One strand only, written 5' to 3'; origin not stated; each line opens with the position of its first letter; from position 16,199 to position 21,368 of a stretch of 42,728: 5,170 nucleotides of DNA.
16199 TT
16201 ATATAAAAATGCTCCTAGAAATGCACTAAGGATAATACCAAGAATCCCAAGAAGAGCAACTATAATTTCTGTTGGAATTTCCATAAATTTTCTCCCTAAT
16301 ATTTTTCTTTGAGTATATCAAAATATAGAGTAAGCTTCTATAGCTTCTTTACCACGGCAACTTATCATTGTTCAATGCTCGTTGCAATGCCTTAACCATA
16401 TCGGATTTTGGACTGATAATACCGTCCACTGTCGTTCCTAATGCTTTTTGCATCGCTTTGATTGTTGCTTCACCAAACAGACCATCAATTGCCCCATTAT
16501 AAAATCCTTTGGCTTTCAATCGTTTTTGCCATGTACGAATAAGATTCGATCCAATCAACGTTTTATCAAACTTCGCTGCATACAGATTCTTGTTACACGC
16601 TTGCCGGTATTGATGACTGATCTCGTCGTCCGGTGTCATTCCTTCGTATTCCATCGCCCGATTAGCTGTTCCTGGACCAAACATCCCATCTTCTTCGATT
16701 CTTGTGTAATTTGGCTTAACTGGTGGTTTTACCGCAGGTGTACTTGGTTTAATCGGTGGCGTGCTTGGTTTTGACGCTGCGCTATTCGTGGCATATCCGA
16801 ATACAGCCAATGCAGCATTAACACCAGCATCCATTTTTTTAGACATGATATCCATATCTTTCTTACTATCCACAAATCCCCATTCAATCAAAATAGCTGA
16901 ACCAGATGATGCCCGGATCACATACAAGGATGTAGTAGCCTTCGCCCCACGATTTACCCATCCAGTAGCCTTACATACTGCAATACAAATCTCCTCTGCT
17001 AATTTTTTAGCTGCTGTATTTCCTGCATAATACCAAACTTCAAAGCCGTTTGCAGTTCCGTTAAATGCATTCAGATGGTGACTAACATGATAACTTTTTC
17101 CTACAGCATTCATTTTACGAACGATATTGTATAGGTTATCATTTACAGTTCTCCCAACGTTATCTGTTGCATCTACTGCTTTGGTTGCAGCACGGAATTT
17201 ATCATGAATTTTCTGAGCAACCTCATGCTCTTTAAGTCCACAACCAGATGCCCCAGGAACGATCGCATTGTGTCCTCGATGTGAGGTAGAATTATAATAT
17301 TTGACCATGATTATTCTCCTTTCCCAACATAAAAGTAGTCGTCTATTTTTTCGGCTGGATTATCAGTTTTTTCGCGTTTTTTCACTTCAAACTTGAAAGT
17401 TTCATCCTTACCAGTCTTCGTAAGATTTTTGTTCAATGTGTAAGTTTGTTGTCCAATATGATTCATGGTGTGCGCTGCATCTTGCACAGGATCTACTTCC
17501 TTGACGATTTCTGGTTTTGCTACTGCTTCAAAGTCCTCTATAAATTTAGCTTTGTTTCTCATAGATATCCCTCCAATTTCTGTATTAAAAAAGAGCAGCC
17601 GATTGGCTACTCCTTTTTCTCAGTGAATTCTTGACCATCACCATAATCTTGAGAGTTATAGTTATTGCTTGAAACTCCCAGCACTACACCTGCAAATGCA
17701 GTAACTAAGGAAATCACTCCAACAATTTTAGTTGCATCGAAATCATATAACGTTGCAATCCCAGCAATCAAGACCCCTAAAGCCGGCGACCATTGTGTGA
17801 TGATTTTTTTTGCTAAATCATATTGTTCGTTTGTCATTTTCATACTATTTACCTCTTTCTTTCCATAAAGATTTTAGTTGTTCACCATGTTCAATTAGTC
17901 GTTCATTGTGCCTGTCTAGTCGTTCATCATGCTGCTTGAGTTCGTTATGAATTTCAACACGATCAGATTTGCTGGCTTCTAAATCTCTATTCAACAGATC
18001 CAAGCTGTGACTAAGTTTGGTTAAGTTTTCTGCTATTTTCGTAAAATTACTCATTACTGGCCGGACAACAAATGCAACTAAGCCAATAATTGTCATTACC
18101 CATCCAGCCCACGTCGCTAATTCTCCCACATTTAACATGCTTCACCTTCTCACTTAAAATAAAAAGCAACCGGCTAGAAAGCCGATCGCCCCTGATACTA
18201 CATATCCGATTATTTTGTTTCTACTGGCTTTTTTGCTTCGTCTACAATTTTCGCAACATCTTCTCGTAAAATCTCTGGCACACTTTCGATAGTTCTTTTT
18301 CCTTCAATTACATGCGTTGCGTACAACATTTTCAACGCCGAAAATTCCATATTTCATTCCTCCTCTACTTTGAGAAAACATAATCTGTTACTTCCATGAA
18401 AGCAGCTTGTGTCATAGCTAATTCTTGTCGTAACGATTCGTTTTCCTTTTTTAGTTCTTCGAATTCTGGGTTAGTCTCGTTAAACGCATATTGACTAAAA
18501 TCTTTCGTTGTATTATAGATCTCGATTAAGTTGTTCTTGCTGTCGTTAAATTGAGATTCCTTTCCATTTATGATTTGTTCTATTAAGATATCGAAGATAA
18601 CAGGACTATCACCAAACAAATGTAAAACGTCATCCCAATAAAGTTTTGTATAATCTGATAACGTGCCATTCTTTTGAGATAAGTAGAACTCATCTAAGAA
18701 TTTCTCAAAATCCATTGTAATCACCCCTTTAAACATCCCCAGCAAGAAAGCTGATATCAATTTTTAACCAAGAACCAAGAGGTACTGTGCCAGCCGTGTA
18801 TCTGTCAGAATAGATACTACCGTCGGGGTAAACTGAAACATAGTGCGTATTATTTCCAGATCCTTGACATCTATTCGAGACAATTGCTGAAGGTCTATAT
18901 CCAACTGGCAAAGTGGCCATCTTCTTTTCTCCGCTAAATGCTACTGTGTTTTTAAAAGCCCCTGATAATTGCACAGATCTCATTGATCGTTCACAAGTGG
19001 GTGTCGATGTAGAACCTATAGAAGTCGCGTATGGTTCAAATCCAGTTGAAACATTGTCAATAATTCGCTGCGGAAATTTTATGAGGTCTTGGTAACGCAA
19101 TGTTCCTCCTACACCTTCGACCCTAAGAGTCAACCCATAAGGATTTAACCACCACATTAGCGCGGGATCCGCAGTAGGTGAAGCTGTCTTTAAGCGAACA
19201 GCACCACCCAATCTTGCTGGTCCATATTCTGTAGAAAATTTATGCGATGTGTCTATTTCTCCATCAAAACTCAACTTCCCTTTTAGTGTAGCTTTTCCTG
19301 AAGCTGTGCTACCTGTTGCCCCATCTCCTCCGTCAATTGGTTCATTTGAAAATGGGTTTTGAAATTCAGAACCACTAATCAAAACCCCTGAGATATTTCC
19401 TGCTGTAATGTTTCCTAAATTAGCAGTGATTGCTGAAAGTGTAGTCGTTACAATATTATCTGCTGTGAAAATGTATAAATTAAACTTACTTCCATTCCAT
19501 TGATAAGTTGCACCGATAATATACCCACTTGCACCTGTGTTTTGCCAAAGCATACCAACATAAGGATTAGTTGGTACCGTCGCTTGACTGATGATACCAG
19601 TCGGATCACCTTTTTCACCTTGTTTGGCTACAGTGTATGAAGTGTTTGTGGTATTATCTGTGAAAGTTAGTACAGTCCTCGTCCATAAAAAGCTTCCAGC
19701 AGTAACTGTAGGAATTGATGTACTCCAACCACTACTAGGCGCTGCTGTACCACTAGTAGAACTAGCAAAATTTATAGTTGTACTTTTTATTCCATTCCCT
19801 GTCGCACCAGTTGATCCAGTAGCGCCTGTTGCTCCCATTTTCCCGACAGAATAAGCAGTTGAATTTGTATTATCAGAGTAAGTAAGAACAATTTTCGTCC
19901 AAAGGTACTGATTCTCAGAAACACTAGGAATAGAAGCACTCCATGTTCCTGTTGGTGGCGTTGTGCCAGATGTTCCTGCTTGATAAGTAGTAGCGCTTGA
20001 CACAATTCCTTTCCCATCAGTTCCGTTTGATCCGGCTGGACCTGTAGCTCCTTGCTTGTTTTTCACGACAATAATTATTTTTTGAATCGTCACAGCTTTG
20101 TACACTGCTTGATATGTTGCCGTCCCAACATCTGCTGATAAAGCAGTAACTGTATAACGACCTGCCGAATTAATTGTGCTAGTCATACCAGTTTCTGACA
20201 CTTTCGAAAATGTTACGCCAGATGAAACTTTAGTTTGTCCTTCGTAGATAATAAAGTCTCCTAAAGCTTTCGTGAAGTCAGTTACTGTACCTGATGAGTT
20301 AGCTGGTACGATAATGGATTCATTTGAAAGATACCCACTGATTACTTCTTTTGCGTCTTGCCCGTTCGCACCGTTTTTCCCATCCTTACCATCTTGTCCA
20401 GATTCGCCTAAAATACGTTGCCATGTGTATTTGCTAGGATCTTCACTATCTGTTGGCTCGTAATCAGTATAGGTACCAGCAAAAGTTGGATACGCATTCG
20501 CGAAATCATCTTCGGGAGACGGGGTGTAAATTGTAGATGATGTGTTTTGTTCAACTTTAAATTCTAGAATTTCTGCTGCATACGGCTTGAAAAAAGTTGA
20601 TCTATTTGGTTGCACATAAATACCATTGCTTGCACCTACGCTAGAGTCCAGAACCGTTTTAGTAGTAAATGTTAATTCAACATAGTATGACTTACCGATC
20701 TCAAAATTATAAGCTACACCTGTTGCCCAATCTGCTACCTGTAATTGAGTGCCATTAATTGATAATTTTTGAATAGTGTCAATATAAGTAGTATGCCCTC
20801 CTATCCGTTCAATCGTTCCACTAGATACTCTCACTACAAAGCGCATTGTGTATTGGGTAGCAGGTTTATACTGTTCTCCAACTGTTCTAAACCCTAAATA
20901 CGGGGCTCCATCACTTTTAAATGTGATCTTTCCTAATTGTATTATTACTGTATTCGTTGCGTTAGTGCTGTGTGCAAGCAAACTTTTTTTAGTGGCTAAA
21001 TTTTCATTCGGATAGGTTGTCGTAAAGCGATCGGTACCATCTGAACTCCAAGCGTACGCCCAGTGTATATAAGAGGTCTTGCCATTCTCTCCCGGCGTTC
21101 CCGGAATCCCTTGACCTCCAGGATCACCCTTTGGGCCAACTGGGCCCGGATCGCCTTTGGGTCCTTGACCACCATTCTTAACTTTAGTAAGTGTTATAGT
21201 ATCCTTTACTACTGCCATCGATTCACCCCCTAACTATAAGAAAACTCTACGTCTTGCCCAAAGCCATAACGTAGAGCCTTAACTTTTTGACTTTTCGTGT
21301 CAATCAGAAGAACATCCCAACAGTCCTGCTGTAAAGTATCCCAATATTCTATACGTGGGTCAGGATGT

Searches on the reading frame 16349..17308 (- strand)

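Call 72: search_protein_families(library=phrogs, proteins=[window:16349-17308:-], max_evalue=0.00001)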
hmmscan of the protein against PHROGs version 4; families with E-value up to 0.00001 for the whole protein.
window:16349-17308:- (319 aa): 7 families
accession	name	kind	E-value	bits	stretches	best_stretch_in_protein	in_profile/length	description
phrog_435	-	lysis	1.7e-46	160.4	1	7-203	115-308/556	endolysin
phrog_2742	-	lysis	5.3e-20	73.1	1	14-201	15-207/318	endolysin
phrog_12727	-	lysis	1.3e-11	45.4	1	11-163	169-330/393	endolysin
phrog_489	-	lysis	8.5e-11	42.3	1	52-194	229-358/459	endolysin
phrog_1493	-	lysis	1.1e-09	38.9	1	75-302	92-301/394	endolysin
phrog_23582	-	unknown function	1.1e-06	29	0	273-316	291-332/565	-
phrog_17214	-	lysis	8.8e-06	26.6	0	75-314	91-318/322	endolysin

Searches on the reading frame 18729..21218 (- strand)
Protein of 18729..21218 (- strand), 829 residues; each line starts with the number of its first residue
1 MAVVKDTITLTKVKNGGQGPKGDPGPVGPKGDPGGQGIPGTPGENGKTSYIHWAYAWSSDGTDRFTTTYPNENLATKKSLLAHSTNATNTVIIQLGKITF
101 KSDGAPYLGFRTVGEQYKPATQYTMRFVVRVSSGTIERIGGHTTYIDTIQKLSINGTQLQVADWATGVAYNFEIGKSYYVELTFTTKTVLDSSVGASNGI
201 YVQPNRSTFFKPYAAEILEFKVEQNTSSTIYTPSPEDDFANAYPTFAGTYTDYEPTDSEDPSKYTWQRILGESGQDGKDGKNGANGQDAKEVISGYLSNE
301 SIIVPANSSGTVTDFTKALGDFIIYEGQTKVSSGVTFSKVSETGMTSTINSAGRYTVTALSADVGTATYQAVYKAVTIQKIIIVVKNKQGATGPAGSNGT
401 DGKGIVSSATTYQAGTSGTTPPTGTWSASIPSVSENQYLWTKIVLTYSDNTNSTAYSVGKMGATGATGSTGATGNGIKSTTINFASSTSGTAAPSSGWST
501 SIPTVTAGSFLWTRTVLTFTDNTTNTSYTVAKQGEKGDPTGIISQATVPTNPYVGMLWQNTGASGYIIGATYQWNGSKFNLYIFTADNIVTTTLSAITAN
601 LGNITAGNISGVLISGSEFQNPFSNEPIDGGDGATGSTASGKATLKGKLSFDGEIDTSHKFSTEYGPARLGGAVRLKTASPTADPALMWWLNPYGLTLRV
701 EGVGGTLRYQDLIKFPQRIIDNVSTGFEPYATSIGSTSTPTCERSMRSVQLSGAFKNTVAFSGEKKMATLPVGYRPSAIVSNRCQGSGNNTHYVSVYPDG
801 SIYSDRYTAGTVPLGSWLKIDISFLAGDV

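Call 4: search_protein_families(library=pfam, proteins=[window:18729-21218:-], max_evalue=0.01)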
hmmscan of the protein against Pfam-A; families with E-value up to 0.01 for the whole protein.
window:18729-21218:- (829 aa): 2 families
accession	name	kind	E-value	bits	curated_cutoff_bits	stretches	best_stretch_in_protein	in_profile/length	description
PF21470.2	BppU-like_C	-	0.00054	20.4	27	1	244-268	1-25/59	Minor structural protein 5-like, C-terminal domain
PF01391.23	Collagen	-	0.0043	17.2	27.2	1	16-46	22-52/60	Collagen triple helix repeat (20 copies)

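Call 72: search_protein_families(library=phrogs, proteins=[window:18729-21218:-], max_evalue=0.00001)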
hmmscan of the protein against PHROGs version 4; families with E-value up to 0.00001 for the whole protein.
window:18729-21218:- (829 aa): 20 families
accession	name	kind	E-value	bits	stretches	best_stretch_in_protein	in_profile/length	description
phrog_6468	-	tail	2.2e-76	258.6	1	19-659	737-1106/1366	tail fiber protein; host specificity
phrog_30133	-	head and packaging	3.2e-57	195.3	3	388-538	80-233/621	virion structural protein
phrog_10693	-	moron, auxiliary metabolic gene and host takeover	1.4e-51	176.8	4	30-74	817-861/1219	host range and adsorption protein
phrog_19556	-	tail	8.7e-51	174.2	1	376-610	170-428/645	tail fiber protein; host specificity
phrog_28865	-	tail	1.7e-49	169.7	1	370-596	351-599/810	tail protein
phrog_38044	-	unknown function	4.2e-48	164.3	2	396-474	2457-2535/3576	-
phrog_33923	-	unknown function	2e-31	108.8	2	43-278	360-607/2146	-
phrog_5983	-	tail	4.1e-24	86.8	1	47-270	22-244/300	tail protein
phrog_15074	-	unknown function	2.8e-21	75.7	2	396-538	1295-1431/1773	-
phrog_35520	-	tail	2e-17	63.7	2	10-75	399-463/1199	tail protein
phrog_3791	-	tail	1.1e-16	61.9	1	51-269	308-528/529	major tail protein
phrog_8704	-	tail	2.3e-14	52.7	1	48-275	1104-1334/1719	tail protein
phrog_27485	-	unknown function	1.6e-11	44.9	1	396-474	155-234/577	-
phrog_3904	-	tail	1.4e-09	37.8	1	16-474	671-875/1086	tail fiber protein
phrog_22212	-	unknown function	2.1e-08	32.9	1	16-68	420-469/1655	-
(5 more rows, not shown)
